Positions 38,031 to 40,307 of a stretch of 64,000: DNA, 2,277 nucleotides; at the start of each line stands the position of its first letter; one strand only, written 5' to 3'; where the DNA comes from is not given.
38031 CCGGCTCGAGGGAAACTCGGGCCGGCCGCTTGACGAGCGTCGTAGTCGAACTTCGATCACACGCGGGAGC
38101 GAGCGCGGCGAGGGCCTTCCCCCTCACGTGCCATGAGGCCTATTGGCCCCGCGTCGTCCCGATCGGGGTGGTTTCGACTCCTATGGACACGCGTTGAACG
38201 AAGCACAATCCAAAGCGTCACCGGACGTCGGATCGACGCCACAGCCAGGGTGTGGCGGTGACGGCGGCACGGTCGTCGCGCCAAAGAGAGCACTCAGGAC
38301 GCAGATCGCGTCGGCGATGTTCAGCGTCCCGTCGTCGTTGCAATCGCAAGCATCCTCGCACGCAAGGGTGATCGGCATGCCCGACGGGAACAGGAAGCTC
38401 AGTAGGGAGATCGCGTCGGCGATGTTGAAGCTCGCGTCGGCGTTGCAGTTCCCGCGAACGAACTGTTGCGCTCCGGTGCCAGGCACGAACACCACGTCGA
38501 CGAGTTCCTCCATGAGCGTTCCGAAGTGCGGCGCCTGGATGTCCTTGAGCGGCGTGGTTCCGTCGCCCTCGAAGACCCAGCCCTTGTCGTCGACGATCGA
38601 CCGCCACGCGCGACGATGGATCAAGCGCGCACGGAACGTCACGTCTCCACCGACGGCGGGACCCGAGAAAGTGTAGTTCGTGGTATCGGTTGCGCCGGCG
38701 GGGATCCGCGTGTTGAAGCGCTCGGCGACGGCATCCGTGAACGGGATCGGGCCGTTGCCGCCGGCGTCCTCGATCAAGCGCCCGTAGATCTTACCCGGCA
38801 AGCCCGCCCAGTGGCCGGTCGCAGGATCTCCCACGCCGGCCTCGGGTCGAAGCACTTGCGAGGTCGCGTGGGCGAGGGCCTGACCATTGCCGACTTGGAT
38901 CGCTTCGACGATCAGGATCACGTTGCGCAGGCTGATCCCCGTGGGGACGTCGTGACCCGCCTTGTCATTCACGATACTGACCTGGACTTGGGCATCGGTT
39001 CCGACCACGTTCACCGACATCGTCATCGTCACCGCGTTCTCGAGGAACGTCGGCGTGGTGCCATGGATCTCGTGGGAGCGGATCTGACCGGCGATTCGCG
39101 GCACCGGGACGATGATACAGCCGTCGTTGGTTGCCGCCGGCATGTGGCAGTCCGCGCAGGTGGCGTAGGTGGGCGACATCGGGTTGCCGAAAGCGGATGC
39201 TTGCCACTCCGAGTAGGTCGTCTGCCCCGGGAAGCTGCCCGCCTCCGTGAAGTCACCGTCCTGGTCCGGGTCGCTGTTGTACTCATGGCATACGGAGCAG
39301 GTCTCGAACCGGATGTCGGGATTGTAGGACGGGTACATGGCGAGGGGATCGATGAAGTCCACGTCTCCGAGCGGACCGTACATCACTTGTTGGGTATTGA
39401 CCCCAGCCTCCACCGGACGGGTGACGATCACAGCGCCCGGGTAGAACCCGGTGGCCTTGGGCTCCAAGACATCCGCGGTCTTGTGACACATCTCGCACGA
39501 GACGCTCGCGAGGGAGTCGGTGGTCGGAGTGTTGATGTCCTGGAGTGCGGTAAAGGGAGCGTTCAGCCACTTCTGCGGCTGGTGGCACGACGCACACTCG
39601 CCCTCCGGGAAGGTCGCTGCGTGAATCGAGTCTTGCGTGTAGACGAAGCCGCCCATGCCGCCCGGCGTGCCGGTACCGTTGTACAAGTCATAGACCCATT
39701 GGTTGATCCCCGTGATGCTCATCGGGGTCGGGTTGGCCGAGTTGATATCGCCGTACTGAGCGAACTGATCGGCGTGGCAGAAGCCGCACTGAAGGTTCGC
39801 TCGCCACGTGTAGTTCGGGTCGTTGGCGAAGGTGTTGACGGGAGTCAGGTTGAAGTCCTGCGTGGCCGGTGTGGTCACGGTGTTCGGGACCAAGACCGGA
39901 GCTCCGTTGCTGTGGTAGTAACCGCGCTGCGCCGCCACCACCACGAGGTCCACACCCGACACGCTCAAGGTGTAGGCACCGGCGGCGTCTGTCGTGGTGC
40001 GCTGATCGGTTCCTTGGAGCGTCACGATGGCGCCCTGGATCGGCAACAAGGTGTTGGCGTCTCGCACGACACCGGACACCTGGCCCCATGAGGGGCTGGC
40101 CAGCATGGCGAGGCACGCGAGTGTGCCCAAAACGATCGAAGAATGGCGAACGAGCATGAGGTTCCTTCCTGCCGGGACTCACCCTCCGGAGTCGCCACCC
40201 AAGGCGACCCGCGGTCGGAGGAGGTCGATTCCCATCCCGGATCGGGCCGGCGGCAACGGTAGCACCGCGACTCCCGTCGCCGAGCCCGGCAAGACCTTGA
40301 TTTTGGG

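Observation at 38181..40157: Pentaheme c-type cytochrome carrying a dockerin-like tail, a candidate extracellular electron-transfer protein recruited by cohesin-dockerin docking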

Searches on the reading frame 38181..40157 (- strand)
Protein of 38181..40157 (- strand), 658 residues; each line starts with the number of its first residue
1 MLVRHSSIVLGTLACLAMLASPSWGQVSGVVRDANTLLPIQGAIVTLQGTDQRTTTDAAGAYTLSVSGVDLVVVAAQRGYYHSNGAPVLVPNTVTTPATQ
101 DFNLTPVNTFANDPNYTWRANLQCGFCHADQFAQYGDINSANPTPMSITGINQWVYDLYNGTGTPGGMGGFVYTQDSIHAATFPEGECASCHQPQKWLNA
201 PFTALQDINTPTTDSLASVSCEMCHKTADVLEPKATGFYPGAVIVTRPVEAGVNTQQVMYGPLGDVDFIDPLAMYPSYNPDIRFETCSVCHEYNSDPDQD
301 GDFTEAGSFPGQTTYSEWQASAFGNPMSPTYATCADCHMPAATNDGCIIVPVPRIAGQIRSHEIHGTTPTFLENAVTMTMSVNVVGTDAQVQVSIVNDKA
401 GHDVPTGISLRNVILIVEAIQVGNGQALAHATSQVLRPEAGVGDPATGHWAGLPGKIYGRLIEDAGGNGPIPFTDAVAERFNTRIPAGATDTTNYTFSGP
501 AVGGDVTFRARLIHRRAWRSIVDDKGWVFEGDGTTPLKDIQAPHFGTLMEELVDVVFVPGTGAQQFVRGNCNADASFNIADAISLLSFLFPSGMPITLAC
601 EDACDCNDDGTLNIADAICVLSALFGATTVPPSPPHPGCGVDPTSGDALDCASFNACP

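Call 3: search_protein_families(library=pfam, proteins=[window:38181-40157:-], max_evalue=0.1)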
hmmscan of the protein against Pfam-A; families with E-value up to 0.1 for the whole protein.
window:38181-40157:- (658 aa): 9 families
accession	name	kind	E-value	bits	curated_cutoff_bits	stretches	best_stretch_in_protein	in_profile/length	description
PF22113.1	Mtrc-MtrF_II-IV_dom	-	7.1e-08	32.6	30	2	285-340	82-129/176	Outer membrane cytochrome MtrC/MtrF-like, domains II/IV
PF13620.12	CarboxypepD_reg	-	2.6e-07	31.3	32.3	1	26-104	1-81/82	Carboxypeptidase regulatory-like domain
PF13715.12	CarbopepD_reg_2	-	1.2e-06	28.9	32.2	1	27-79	1-54/88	CarboxypepD_reg-like domain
PF14522.11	Cytochrome_C7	-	0.00024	21.3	24.8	1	177-229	6-52/67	Cytochrome c7 and related cytochrome c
PF14537.11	Cytochrom_c3_2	-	0.00044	21.1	25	1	180-227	21-66/79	Cytochrome c3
PF13435.11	Cytochrome_C554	-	0.00072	20.9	20.8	0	186-225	49-83/84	Cytochrome c554 and c-prime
PF09699.15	Paired_CXXCH_1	-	0.003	17.6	20.6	0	184-195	5-16/41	Doubled CXXCH motif (Paired_CXXCH_1)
PF03264.19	Cytochrom_NNT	-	0.022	14.9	24.1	1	312-344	46-78/174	NapC/NirT cytochrome c family, N-terminal region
PF16694.10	Cytochrome_P460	-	0.037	14.8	27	0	153-196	87-118/125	Cytochrome P460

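Call 6: find_homologous_proteins(query=window:38181-40157:-)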
Query window:38181-40157:- (658 aa): 587 proteins with E <= 0.001 among 8000 candidates; the best 120 are listed.
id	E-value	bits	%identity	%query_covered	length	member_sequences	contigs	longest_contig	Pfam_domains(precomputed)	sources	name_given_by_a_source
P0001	0.0e+0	1309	85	100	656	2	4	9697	PF13620.13,PF22113.2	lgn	-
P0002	8.1e-283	958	64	100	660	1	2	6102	PF13715.13,PF13620.13,PF14522.12,PF22113.2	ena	-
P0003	1.2e-277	941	62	100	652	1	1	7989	PF13715.13,PF13620.13,PF22113.2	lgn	-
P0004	8.4e-263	892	61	99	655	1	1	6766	PF13715.13,PF13620.13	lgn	-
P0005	2.5e-232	791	60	81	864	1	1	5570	PF13715.13,PF13620.13,PF23759.2,PF22113.2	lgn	-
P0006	1.0e-227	776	57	96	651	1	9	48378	PF13715.13,PF13620.13,PF14522.12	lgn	-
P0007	2.6e-222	758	60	81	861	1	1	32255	PF13715.13,PF13620.13,PF14522.12,PF22113.2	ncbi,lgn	ncbi:MAG: carboxypeptidase regulatory-like domain-containing protein [Planctomycetota bacterium]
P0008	5.5e-217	741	59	81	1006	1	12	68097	PF13715.13,PF13620.13,PF23759.2,PF22113.2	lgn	-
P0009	2.0e-186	640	48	100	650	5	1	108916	PF13715.13,PF13620.13,PF22113.2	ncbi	-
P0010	7.6e-181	621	49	96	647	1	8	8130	PF13715.13,PF13620.13,PF14522.12,PF22113.2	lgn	-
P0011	9.3e-179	614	49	98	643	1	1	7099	PF13715.13,PF13620.13,PF14522.12,PF22113.2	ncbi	ncbi:MAG: carboxypeptidase regulatory-like domain-containing protein [Planctomycetota bacterium]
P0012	3.9e-177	609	48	100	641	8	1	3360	PF13715.13,PF13620.13,PF22113.2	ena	-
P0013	2.4e-174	600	50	98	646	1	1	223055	PF13715.13,PF13620.13,PF14522.12,PF22113.2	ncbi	ncbi:MAG: carboxypeptidase-like regulatory domain-containing protein [Planctomycetota bacterium]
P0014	4.8e-174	599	50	82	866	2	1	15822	PF13715.13,PF13435.12,PF13620.13,PF14522.12,PF22113.2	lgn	-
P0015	1.4e-172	594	51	83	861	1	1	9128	PF13715.13,PF13620.13,PF14522.12,PF22113.2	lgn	-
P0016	2.8e-168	580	46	98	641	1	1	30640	PF13715.13,PF13435.12,PF13620.13,PF22113.2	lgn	-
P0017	1.3e-167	577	49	75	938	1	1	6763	PF13715.13,PF13620.13,PF14522.12,PF22113.2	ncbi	ncbi:MAG: carboxypeptidase regulatory-like domain-containing protein [Planctomycetota bacterium]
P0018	3.2e-164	566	47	83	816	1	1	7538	PF13715.13,PF13620.13,PF22113.2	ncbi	ncbi:MAG: hypothetical protein AAEJ04_02265 [Planctomycetota bacterium]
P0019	3.6e-164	566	48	91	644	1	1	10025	PF14522.12,PF22113.2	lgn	-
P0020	2.2e-162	560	47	83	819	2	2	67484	PF13715.13,PF13620.13,PF22113.2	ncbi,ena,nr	ncbi:MAG: hypothetical protein CBC13_00795 [Planctomycetia bacterium TMED53]|nr:MAG: hypothetical pr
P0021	8.4e-159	548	47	81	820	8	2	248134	PF13715.13,PF13620.13,PF22113.2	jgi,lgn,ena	-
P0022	9.6e-159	548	45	100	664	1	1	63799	PF13620.13,PF22113.2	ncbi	ncbi:MAG: hypothetical protein ACKVX7_14975 [Planctomycetota bacterium]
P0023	1.2e-158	548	44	100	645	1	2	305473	PF13715.13,PF13435.12,PF13620.13,PF22113.2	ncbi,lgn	ncbi:MAG: hypothetical protein AB7O52_03345 [Planctomycetota bacterium]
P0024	4.6e-158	546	50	82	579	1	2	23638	PF13715.13,PF13620.13,PF22113.2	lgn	-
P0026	1.6e-153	531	44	100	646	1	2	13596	PF13715.13,PF13620.13,PF22113.2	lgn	-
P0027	4.2e-152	526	48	83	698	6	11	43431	PF13715.13,PF13435.12,PF13620.13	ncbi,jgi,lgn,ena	jgi:hypothetical protein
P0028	1.6e-151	524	44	95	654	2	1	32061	PF13435.12,PF13620.13,PF14522.12,PF22113.2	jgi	jgi:hypothetical protein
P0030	8.1e-151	522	48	83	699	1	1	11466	PF13715.13,PF13620.13,PF22113.2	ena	-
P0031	4.5e-149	516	46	84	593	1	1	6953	PF14537.12,PF13715.13,PF13620.13,PF22113.2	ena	-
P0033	1.4e-148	514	47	81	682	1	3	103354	PF13715.13,PF13435.12,PF13620.13,PF14522.12,PF22113.2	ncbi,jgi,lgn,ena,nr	ncbi:MAG TPA: carboxypeptidase regulatory-like domain-containing protein [Planctomycetes bacterium]|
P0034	1.8e-147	511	46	81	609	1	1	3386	PF13715.13,PF13620.13,PF14522.12,PF22113.2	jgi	jgi:MYXO-CTERM domain-containing protein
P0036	3.5e-147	510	46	83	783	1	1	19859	PF13715.13,PF13435.12,PF01833.31,PF13620.13,PF14522.12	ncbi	-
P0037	1.9e-146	507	47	80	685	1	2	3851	PF13715.13,PF13435.12,PF22113.2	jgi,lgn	jgi:CarboxypepD_reg-like domain/Cytochrome c554 and c-prime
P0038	2.4e-146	507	47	82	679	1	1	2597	PF13435.12,PF13620.13,PF14522.12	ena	-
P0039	2.4e-146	507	46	83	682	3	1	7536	PF13715.13,PF13620.13,PF14522.12,PF22113.2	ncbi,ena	-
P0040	2.8e-146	507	44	90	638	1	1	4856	PF13435.12,PF13860.13,PF14522.12,PF22113.2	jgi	jgi:hypothetical protein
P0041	2.9e-146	507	41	94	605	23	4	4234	PF13715.13,PF13435.12,PF00404.25,PF13620.13,PF22113.2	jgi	jgi:hypothetical protein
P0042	3.3e-146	507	46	83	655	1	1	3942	PF13715.13,PF13435.12,PF13620.13,PF22113.2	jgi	-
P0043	7.6e-146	505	47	84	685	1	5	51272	PF13435.12,PF22113.2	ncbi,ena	-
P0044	9.9e-146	505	48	85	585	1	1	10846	PF13620.13,PF13442.12,PF22113.2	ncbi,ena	-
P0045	2.8e-145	504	46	84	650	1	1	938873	PF13715.13,PF13860.13,PF13620.13,PF22113.2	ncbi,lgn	-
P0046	3.1e-145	503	46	81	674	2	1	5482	PF22113.2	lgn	-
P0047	5.4e-145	503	45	82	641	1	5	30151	PF13715.13,PF18962.8,PF13620.13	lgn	-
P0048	7.7e-145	502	47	81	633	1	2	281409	PF13715.13,PF13435.12,PF13620.13,PF14522.12,PF22113.2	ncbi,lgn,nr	ncbi:MAG: hypothetical protein IT384_10525 [Deltaproteobacteria bacterium]|nr:hypothetical protein [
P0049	1.8e-144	501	46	90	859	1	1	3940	PF00526.24,PF13620.13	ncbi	-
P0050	2.1e-144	501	46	84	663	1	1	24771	PF13715.13,PF13860.13,PF14522.12,PF22113.2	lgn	-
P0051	2.8e-144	500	46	82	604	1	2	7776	PF13715.13,PF13620.13,PF22113.2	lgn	-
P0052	2.9e-144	500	47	85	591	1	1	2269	PF13715.13,PF13620.13,PF14522.12,PF22113.2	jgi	-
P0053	5.4e-144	499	45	83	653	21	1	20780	PF13715.13,PF13435.12,PF18962.8,PF13620.13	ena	-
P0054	5.5e-144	499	45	92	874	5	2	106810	PF00526.24,PF13620.13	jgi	-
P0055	8.0e-144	499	45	94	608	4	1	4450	PF13715.13,PF13620.13,PF22113.2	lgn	-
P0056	1.4e-143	498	45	83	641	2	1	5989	PF13715.13,PF13435.12,PF18962.8,PF13620.13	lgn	-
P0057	1.6e-143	498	47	81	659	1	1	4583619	PF13715.13,PF13435.12,PF18962.8,PF13860.13,PF13620.13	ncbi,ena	-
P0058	3.1e-143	497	44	83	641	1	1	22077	PF13715.13,PF13435.12,PF18962.8,PF13620.13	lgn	-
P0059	3.2e-143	497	45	83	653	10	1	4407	PF13715.13,PF13435.12,PF18962.8,PF13620.13,PF22113.2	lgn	-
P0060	5.5e-143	496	47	82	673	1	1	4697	PF13715.13,PF13435.12,PF13620.13,PF14522.12,PF22113.2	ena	-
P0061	8.0e-143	495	47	82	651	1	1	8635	PF22113.2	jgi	jgi:hypothetical protein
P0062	1.1e-142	495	44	88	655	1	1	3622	PF13715.13,PF13860.13,PF13620.13,PF14522.12,PF22113.2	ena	-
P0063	1.3e-142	495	47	83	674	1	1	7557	PF13715.13,PF13620.13,PF22113.2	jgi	jgi:hypothetical protein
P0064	1.3e-142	495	45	80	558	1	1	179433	PF13715.13,PF13435.12,PF13620.13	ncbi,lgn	-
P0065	2.9e-142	494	47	80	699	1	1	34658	PF13715.13,PF13435.12,PF13620.13,PF22113.2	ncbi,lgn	-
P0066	4.4e-142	493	45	83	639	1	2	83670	PF13715.13,PF13435.12,PF18962.8,PF13620.13,PF14522.12,PF22113.2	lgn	-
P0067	5.1e-142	493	44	93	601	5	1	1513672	PF13715.13,PF13620.13,PF14522.12,PF22113.2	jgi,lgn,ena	-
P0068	1.0e-141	492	46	83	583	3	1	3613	PF13715.13,PF22113.2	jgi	-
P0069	1.1e-141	492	43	92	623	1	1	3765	PF13715.13,PF13435.12,PF13620.13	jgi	jgi:MYXO-CTERM domain-containing protein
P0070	1.2e-141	492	45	80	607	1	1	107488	PF13715.13,PF13620.13,PF14522.12,PF22113.2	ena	-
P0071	1.4e-141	491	47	84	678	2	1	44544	PF22113.2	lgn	-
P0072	1.4e-141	491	45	83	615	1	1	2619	PF13715.13,PF13435.12,PF13620.13,PF22113.2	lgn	-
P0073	1.6e-141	491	47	83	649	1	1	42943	PF13715.13,PF13860.13,PF13620.13,PF22113.2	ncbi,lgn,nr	ncbi:MAG: hypothetical protein DHS20C21_00900 [Gemmatimonadota bacterium]|nr:MAG: hypothetical prote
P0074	2.7e-141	490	44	84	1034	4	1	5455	PF11617.14,PF22113.2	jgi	jgi:hypothetical protein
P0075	2.9e-141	490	45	83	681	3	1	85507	PF13715.13,PF13620.13,PF22113.2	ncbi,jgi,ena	-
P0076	1.0e-140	489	47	80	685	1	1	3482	PF13715.13,PF13435.12,PF22113.2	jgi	jgi:hypothetical protein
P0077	1.0e-140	488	45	84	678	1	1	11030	PF13620.13,PF22113.2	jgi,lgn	jgi:hypothetical protein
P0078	1.7e-140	488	46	84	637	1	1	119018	PF13435.12,PF22113.2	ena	-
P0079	2.0e-140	488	47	83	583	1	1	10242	PF18203.7,PF13620.13,PF22113.2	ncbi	-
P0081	2.2e-140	487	47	80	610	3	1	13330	PF13715.13,PF13620.13,PF13442.12,PF14522.12,PF22113.2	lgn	-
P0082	2.5e-140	487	45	83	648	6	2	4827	PF13715.13,PF13860.13,PF13620.13,PF14522.12,PF22113.2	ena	-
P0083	3.8e-140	487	42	95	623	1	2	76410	PF13715.13,PF13620.13,PF14522.12,PF22113.2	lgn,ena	-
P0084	4.3e-140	486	46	84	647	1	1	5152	PF13715.13,PF13435.12,PF13860.13,PF13620.13,PF14522.12,PF22113.2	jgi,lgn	jgi:hypothetical protein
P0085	5.5e-140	486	45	81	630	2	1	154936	PF13715.13,PF13620.13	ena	-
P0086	8.2e-140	486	44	84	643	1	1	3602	PF13715.13,PF18962.8,PF13620.13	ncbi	-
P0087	8.2e-140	486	47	85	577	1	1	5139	PF13715.13,PF13435.12,PF13620.13,PF13442.12,PF14522.12,PF22113.2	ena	-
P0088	9.7e-140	485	44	83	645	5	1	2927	PF13715.13,PF13442.12,PF14522.12,PF22113.2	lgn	-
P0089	1.2e-139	485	46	80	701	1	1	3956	PF13715.13,PF13435.12,PF13620.13,PF22113.2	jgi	-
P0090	1.3e-139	485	44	90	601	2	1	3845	PF14537.12,PF13715.13,PF13620.13,PF14522.12,PF22113.2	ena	-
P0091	1.3e-139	485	46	82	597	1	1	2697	PF13715.13,PF13620.13,PF22113.2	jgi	jgi:hypothetical protein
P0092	1.3e-139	485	45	83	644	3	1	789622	PF13715.13,PF13620.13,PF22113.2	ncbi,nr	ncbi:MAG: hypothetical protein IPK72_10530 [Candidatus Eisenbacteria bacterium]|nr:hypothetical prot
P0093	1.7e-139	484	44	86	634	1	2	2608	PF22113.2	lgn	-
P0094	1.8e-139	484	45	88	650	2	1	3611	PF13715.13,PF13860.13,PF13620.13,PF14522.12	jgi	jgi:FlgD Ig-like domain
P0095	3.0e-139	484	44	93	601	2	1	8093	PF13715.13,PF13620.13,PF14522.12,PF22113.2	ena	-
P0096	3.4e-139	483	44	91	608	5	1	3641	PF13715.13,PF13435.12,PF13620.13,PF22113.2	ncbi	-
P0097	3.6e-139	483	42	94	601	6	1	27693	PF13715.13,PF13620.13,PF22113.2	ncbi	-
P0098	4.3e-139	483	44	85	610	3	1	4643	PF13715.13,PF13435.12,PF13620.13,PF22113.2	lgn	-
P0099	5.9e-139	483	43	91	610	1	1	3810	PF13715.13,PF13620.13,PF13442.12,PF22113.2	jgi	-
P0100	6.2e-139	483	46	82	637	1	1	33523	PF13715.13,PF22113.2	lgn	-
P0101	7.7e-139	482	46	84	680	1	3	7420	PF13715.13,PF13435.12,PF13620.13,PF22113.2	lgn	-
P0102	8.1e-139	482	45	85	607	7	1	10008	PF13715.13,PF13620.13,PF22113.2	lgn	-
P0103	1.6e-138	481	45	95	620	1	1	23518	PF13715.13,PF13435.12,PF00404.25,PF13620.13,PF13442.12,PF14522.12,PF22113.2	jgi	-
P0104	2.2e-138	481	45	81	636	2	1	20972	PF13715.13,PF13860.13,PF13620.13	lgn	-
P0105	2.4e-138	481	45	82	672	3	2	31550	PF13435.12,PF13620.13,PF13442.12,PF22113.2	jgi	jgi:hypothetical protein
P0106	3.6e-138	480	47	81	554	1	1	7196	PF13715.13,PF13435.12,PF13620.13,PF22113.2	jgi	-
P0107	3.7e-138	480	45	85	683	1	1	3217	PF13715.13,PF13620.13,PF22113.2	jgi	jgi:hypothetical protein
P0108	5.2e-138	480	44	83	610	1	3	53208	PF13715.13,PF13435.12,PF13620.13,PF13442.12,PF14522.12,PF22113.2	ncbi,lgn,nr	ncbi:MAG TPA: multiheme c-type cytochrome [Phycisphaerae bacterium]|nr:multiheme c-type cytochrome [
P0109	6.1e-138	479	44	84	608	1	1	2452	PF13715.13,PF13435.12,PF00404.25,PF13620.13,PF22113.2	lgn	-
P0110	7.0e-138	479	46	83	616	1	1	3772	PF22113.2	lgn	-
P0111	7.2e-138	479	45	91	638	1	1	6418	PF14537.12,PF13715.13,PF03150.20,PF13620.13,PF22113.2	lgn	-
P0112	7.7e-138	479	45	85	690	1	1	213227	PF13715.13,PF13620.13,PF22113.2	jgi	jgi:hypothetical protein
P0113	8.4e-138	479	44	89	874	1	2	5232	PF00526.24,PF13620.13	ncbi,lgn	-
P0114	9.4e-138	479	45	80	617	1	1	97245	PF14537.12,PF13715.13,PF13435.12,PF13948.12,PF18203.7,PF13620.13,PF22113.2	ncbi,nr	ncbi:MAG: hypothetical protein GY716_03585 [bacterium]|nr:hypothetical protein [bacterium]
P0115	1.1e-137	478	45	83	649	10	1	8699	PF13715.13,PF13585.13,PF18962.8,PF13860.13,PF13620.13,PF22113.2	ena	-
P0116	1.2e-137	478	46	85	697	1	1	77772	PF13435.12,PF13948.12,PF13620.13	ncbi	-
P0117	1.4e-137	478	43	83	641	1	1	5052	PF13715.13,PF13435.12,PF18962.8,PF13620.13,PF22113.2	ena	-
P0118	2.2e-137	477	45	82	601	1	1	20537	PF13715.13,PF13620.13,PF14522.12,PF22113.2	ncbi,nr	ncbi:MAG: hypothetical protein JKY43_05805 [Phycisphaerales bacterium]|nr:hypothetical protein [Phyc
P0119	2.8e-137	477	43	94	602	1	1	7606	PF13715.13,PF03150.20,PF13620.13,PF22113.2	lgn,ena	-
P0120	3.9e-137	477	44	84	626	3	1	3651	PF13715.13,PF13620.13,PF14522.12,PF22113.2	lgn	-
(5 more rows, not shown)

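Call 9: search_protein_families(library=ncbifam, proteins=[window:38181-40157:-], max_evalue=1)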
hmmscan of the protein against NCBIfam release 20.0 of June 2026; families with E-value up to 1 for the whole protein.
window:38181-40157:- (658 aa): 5 families
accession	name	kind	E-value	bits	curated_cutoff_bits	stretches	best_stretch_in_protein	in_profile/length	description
NF052345.1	S_layer_anammox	exception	1.1e-08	33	1400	1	20-114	1308-1401/1596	Kustd1514 family S-layer glycoprotein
TIGR03507.1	decahem_SO1788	subfamily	7.1e-06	24.8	209.3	2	273-344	570-630/672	OmcA/MtrC family decaheme c-type cytochrome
TIGR04056.1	OMP_RagA_SusC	subfamily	0.00027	19.4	368.25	1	26-70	2-45/981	SusC/RagA family TonB-linked outer membrane protein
TIGR02161.1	napC_nirT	subfamily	0.025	14.5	310.6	1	312-342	56-86/185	periplasmic nitrate (or nitrite) reductase c-type cytochrome, NapC/NirT family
NF033888.1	conj_TraW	equivalog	0.15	11.2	100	1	118-182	139-202/380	conjugal transfer protein TraW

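Call 10: search_solved_structures(query=window:38181-40157:-, max_evalue=1, show_alignments=2)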
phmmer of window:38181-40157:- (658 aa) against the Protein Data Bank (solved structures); distinct sequences matched with E-value up to 1: 4.
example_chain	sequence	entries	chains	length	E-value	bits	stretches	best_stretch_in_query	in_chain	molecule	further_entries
2y3n_B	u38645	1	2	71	0.023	16.3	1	567-628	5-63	CELLULOSOMAL FAMILY-48 PROCESSIVE GLYCOSIDE HYDROLASE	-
2mte_A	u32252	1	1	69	0.074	14.7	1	568-617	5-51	Cellulose 1,4-beta-cellobiosidase (reducing end) CelS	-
1daq_A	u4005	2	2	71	0.075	14.7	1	568-617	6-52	ENDOGLUCANASE SS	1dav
7mw1_D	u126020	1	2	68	0.12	14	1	519-568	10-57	Nucleoporin Nup35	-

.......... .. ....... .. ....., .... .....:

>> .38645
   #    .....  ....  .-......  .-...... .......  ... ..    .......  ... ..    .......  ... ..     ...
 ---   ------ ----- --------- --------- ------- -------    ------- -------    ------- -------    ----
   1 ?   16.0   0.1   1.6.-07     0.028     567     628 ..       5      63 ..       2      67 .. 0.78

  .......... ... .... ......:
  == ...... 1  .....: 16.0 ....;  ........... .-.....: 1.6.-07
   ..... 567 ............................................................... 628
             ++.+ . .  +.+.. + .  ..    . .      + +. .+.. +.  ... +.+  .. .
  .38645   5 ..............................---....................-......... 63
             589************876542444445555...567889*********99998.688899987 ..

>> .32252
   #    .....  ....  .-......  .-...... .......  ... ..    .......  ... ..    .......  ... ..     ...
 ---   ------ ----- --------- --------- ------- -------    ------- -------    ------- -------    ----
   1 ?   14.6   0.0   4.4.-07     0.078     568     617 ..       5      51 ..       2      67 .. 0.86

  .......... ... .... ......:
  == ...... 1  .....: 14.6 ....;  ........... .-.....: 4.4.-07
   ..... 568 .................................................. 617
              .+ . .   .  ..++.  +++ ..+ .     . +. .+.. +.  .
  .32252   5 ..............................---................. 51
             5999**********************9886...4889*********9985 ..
